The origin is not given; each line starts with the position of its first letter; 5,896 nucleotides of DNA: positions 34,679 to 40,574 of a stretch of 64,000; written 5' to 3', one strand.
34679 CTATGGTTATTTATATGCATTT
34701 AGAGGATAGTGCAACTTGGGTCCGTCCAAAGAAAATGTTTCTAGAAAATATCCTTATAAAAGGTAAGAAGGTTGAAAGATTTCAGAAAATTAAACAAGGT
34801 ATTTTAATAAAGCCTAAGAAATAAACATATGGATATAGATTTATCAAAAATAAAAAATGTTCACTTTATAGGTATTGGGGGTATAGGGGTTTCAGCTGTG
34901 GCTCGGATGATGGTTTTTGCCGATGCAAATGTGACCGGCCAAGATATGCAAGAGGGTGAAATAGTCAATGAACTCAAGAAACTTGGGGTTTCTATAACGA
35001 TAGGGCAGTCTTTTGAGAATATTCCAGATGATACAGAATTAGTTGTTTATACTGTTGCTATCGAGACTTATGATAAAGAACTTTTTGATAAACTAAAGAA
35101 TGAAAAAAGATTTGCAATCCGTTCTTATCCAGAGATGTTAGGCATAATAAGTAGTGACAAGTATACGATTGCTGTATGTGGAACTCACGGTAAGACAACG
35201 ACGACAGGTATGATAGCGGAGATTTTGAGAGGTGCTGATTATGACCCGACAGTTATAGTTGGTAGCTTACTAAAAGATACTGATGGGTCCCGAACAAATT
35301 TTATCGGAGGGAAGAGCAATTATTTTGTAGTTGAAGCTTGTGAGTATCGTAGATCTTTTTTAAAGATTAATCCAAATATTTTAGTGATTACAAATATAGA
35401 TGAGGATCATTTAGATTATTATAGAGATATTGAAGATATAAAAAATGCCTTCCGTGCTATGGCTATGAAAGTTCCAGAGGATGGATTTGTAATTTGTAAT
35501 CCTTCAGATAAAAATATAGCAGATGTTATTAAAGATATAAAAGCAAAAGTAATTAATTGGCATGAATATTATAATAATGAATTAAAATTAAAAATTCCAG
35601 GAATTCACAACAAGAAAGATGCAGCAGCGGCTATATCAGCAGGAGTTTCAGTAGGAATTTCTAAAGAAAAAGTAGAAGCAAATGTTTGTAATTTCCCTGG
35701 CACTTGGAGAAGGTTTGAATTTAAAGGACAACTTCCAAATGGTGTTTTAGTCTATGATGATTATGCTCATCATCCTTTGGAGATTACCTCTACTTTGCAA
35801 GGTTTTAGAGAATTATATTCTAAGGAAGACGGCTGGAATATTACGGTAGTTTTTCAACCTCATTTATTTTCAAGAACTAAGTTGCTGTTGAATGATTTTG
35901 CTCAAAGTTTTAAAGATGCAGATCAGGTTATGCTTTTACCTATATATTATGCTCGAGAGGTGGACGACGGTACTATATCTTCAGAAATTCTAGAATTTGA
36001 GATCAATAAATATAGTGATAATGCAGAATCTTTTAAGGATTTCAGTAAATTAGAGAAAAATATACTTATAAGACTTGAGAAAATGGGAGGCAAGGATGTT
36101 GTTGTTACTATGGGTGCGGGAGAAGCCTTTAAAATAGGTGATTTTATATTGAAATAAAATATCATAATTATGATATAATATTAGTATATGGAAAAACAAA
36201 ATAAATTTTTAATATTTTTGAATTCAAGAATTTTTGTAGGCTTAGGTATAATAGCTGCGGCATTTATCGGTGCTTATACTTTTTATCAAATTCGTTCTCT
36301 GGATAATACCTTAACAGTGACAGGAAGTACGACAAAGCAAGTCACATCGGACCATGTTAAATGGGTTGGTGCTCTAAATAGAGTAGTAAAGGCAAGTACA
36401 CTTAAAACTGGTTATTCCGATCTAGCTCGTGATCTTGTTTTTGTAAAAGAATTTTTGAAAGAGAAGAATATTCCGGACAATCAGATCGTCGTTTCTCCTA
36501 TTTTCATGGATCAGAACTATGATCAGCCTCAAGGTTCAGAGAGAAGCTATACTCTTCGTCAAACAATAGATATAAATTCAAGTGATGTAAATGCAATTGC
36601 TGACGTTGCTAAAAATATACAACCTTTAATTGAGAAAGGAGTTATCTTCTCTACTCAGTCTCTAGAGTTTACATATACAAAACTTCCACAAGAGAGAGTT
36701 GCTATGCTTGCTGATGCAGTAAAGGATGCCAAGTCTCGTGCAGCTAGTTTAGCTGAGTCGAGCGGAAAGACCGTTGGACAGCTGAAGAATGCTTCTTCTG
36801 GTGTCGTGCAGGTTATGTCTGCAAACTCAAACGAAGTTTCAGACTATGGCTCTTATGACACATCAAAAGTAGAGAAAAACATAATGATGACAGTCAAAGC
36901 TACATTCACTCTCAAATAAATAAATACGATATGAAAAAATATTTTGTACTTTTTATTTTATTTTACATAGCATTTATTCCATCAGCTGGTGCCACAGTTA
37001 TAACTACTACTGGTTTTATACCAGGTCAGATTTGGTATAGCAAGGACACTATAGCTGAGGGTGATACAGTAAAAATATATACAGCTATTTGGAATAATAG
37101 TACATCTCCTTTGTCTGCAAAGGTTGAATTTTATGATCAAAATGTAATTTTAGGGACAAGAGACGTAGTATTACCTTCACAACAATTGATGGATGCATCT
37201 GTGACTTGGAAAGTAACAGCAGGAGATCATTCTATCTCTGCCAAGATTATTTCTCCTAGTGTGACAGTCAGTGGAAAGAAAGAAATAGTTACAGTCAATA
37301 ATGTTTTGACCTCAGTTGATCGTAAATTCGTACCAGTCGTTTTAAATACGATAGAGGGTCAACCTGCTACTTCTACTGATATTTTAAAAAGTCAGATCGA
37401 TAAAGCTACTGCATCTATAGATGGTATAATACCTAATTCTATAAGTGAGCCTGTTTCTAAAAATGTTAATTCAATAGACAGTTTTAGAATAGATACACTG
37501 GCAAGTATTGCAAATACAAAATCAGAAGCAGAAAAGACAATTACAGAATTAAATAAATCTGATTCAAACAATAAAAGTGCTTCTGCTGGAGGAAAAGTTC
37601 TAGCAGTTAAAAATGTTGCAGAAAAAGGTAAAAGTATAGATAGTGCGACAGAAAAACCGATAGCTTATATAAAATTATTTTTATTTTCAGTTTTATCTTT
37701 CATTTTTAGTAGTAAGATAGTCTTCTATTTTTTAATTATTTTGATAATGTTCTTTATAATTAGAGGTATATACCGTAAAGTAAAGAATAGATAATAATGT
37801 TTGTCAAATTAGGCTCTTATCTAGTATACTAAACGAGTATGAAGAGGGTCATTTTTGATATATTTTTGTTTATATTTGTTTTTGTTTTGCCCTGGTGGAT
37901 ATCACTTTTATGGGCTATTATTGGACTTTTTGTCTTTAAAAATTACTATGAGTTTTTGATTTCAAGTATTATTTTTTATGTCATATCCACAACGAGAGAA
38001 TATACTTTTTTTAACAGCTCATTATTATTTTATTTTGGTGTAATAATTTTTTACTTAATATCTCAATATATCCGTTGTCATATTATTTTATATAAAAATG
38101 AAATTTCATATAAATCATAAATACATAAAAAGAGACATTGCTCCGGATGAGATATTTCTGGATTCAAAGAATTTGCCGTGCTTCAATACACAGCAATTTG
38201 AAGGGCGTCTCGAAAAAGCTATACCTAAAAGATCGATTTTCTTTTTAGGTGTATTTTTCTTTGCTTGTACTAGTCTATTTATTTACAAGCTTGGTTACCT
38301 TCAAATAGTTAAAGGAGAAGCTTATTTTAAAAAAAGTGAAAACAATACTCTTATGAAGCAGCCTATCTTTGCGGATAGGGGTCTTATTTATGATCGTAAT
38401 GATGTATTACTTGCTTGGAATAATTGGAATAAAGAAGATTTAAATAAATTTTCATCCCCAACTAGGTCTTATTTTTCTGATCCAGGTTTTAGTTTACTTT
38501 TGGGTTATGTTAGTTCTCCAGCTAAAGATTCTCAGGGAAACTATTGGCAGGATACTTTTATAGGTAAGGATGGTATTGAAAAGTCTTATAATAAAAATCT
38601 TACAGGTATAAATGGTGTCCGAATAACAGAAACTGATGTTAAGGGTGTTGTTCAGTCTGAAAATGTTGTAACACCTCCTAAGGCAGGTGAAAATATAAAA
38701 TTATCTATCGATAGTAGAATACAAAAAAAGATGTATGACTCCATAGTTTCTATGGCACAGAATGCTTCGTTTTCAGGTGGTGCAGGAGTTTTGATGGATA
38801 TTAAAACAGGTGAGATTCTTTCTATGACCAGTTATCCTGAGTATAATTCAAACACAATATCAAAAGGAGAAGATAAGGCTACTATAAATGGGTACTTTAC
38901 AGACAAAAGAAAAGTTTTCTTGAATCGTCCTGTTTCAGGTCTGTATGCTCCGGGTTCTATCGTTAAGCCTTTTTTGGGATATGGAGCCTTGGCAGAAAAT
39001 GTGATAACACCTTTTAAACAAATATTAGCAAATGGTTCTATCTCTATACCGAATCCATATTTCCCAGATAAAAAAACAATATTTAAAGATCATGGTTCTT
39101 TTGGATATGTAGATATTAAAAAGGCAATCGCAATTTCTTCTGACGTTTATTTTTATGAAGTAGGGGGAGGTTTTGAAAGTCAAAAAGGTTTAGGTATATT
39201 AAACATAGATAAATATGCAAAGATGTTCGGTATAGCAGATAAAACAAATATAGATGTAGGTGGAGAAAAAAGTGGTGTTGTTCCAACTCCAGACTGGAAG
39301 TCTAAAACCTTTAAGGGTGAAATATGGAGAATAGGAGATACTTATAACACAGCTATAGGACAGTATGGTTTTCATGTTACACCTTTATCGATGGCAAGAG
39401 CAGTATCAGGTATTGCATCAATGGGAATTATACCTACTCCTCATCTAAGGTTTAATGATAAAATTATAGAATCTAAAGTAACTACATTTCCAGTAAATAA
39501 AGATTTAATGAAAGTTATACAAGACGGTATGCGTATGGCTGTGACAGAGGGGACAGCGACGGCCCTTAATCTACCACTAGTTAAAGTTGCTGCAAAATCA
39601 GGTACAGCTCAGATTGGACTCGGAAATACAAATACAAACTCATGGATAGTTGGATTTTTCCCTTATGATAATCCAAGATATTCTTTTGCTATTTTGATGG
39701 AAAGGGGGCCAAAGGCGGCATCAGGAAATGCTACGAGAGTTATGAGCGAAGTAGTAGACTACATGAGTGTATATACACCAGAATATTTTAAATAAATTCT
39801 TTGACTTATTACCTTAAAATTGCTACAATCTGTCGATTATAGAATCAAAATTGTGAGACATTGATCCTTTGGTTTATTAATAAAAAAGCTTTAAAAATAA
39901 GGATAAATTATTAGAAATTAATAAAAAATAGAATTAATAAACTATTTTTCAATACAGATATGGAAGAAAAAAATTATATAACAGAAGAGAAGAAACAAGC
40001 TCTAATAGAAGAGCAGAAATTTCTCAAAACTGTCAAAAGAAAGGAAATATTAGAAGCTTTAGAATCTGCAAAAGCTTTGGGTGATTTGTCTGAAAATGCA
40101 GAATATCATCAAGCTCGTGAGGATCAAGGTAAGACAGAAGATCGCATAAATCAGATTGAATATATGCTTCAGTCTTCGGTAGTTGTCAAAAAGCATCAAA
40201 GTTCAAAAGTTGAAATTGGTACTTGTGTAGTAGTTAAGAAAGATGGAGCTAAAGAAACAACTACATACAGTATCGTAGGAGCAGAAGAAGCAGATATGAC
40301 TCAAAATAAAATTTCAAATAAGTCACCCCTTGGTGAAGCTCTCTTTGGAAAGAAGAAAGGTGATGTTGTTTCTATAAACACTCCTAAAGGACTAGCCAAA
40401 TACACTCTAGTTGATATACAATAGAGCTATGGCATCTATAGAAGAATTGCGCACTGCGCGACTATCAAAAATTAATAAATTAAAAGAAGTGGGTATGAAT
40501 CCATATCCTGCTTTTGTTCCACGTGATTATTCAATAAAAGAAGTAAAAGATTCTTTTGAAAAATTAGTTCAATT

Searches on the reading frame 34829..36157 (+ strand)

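Call 43: search_protein_families(library=pfam, proteins=[window:34829-36157:+], max_evalue=0.001)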
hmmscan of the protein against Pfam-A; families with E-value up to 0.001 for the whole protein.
window:34829-36157:+ (442 aa): 3 families
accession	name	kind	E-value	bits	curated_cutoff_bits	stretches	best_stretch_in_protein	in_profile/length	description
PF08245.18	Mur_ligase_M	-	1.5e-21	77.8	24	1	116-251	1-149/200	Mur ligase middle domain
PF02875.26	Mur_ligase_C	-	1.1e-15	59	28.4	1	294-431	1-127/127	Mur ligase, glutamate ligase domain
PF01225.30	Mur_ligase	-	5e-14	52.9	21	1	11-112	2-95/95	Mur ligase family, catalytic domain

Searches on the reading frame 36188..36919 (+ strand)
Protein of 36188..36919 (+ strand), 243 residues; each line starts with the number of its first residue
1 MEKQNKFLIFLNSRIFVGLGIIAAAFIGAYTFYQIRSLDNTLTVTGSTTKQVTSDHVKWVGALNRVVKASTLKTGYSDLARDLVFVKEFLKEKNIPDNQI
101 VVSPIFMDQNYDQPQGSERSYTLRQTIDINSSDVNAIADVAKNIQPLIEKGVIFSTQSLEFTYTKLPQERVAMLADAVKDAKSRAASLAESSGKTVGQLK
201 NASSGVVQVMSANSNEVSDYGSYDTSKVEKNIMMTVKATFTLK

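Call 43: search_protein_families(library=pfam, proteins=[window:36188-36919:+], max_evalue=0.001)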
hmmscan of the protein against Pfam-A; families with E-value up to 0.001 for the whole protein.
window:36188-36919:+ (243 aa): 1 family
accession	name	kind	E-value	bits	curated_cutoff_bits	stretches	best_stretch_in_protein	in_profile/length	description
PF04402.19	SIMPL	-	3.2e-19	70.4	25.2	1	42-240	1-205/205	Protein of unknown function (DUF541)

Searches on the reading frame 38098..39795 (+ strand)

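Call 43: search_protein_families(library=pfam, proteins=[window:38098-39795:+], max_evalue=0.001)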
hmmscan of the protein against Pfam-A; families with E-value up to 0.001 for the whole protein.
window:38098-39795:+ (565 aa): 2 families
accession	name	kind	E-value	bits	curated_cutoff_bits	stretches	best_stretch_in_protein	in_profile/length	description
PF00905.27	Transpeptidase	-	6.9e-48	163.8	22.1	1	228-552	1-297/299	Penicillin binding protein transpeptidase domain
PF03717.20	PBP_dimer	-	1.3e-15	58.7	24.4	1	120-188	105-178/180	Penicillin-binding Protein dimerisation domain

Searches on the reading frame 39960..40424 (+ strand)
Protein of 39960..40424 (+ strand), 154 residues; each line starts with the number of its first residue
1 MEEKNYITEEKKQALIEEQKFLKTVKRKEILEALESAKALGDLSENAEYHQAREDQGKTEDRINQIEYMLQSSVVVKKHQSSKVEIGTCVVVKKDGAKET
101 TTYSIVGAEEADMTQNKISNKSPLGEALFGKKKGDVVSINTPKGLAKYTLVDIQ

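Call 43: search_protein_families(library=pfam, proteins=[window:39960-40424:+], max_evalue=0.001)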
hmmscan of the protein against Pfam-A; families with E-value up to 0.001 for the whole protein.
window:39960-40424:+ (154 aa): 2 families
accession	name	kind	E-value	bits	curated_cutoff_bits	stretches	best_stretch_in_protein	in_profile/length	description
PF01272.25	GreA_GreB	-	2.6e-24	85.4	26.9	1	80-153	2-75/77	Transcription elongation factor, GreA/GreB, C-term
PF03449.20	GreA_GreB_N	-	3.8e-22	78.7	24.5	1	5-75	1-71/71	Transcription elongation factor, N-terminal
